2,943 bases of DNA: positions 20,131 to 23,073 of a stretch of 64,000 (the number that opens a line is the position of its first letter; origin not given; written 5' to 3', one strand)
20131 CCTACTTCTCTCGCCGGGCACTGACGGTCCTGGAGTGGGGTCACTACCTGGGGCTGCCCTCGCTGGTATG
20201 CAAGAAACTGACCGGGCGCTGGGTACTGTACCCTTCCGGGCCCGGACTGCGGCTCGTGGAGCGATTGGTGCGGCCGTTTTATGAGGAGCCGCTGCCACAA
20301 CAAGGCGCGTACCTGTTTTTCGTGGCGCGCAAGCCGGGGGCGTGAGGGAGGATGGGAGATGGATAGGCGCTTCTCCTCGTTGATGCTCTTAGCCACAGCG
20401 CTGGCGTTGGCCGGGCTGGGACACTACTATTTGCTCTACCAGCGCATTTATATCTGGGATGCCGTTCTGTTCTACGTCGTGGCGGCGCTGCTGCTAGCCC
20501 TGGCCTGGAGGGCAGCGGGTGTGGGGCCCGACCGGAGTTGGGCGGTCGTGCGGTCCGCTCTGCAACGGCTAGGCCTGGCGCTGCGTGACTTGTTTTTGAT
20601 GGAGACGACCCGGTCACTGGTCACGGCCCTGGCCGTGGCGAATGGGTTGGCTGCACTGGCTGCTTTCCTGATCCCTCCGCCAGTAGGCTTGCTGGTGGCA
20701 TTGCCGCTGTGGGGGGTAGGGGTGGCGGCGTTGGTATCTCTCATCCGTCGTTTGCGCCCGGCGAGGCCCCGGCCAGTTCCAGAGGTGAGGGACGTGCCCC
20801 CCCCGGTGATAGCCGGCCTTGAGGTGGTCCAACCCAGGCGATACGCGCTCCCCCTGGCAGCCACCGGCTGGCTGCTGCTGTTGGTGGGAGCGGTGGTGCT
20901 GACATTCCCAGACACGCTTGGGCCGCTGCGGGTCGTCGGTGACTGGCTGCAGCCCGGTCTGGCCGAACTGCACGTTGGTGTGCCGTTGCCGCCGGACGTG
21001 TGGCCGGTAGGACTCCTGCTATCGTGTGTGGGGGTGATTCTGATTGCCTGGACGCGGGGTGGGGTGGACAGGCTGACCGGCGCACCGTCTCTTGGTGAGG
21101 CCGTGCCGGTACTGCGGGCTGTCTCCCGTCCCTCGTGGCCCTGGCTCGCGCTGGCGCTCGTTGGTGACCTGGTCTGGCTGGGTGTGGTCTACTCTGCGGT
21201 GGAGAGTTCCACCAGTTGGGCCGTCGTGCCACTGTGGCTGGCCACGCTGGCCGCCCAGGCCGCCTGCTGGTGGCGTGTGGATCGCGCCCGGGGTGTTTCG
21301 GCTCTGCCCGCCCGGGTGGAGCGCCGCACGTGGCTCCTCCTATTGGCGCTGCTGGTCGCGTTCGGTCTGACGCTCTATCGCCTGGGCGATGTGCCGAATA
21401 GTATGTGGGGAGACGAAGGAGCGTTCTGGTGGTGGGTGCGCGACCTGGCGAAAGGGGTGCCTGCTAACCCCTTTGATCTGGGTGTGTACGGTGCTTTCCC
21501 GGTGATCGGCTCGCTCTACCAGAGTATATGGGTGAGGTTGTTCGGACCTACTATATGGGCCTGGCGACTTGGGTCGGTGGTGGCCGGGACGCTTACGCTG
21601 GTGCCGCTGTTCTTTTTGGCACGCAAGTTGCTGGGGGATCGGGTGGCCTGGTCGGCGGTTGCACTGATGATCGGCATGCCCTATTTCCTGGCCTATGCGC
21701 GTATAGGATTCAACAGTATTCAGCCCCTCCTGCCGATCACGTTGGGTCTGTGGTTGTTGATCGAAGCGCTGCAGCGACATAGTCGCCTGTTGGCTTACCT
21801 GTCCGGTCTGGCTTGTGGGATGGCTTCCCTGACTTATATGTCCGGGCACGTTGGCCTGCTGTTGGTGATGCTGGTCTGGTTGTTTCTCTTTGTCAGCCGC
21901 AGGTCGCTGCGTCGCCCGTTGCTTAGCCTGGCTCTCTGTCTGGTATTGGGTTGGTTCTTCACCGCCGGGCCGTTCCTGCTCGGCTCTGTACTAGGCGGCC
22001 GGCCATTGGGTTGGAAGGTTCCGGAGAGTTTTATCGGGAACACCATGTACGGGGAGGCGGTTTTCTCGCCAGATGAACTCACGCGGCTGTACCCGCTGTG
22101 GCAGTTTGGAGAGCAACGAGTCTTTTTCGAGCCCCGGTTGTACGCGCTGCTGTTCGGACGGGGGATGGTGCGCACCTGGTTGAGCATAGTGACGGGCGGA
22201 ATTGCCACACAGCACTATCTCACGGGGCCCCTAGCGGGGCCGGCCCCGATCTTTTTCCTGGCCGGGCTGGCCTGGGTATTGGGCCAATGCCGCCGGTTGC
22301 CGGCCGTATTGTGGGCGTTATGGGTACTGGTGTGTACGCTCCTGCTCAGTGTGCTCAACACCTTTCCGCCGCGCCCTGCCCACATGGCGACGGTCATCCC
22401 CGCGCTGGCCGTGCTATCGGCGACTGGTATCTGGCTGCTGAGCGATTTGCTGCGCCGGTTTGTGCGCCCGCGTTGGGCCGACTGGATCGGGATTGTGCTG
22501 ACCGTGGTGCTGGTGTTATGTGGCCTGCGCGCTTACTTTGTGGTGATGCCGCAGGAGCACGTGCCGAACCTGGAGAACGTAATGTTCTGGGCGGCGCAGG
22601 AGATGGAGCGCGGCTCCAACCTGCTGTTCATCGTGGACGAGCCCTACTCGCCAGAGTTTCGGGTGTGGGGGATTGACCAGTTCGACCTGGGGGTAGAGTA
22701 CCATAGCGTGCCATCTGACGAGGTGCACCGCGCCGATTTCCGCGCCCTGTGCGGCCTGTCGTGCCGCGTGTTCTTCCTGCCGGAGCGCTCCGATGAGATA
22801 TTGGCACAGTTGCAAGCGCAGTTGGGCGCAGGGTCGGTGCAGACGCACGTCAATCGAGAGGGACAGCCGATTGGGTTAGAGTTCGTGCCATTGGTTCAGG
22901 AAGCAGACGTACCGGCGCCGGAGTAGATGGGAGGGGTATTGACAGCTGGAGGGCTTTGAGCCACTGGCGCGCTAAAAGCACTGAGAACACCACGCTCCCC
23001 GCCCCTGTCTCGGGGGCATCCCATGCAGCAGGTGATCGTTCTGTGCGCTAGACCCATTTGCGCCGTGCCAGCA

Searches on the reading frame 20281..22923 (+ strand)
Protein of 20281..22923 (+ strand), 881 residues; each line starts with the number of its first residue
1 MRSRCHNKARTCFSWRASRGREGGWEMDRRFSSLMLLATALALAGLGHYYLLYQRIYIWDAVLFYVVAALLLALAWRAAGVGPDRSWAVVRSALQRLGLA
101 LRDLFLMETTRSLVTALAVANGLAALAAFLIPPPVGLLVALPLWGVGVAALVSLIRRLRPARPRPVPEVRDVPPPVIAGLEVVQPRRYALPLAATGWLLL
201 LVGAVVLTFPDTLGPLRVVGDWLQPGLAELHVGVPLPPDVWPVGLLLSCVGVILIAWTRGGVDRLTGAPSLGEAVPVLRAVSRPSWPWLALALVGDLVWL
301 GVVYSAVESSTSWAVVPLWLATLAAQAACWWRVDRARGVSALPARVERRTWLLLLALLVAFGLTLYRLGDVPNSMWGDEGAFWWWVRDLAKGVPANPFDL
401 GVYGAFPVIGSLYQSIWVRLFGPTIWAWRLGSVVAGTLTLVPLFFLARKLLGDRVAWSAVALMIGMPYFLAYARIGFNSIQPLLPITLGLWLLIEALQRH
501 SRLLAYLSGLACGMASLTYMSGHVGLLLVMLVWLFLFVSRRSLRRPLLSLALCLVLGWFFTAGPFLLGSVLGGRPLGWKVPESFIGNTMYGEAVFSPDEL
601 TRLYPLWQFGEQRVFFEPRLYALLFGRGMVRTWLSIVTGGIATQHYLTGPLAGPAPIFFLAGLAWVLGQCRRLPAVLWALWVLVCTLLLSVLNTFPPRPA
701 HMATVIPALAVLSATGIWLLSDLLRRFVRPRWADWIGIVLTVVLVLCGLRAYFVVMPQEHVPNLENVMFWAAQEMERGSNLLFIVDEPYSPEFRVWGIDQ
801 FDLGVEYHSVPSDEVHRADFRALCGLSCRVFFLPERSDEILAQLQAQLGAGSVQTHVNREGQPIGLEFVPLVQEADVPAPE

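Call 3: search_protein_families(library=pfam, proteins=[window:20281-22923:+], max_evalue=0.01)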
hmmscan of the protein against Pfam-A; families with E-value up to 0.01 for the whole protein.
window:20281-22923:+ (881 aa): 1 family
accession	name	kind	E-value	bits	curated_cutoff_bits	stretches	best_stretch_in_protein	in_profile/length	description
PF13231.12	PMT_2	-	4.7e-14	53.3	26.1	1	407-558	3-153/160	Dolichyl-phosphate-mannose-protein mannosyltransferase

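Call 4: search_protein_families(library=ncbifam, proteins=[window:20281-22923:+], max_evalue=0.01)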
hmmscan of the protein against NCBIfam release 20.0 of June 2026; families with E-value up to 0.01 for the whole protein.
window:20281-22923:+ (881 aa): 0 families
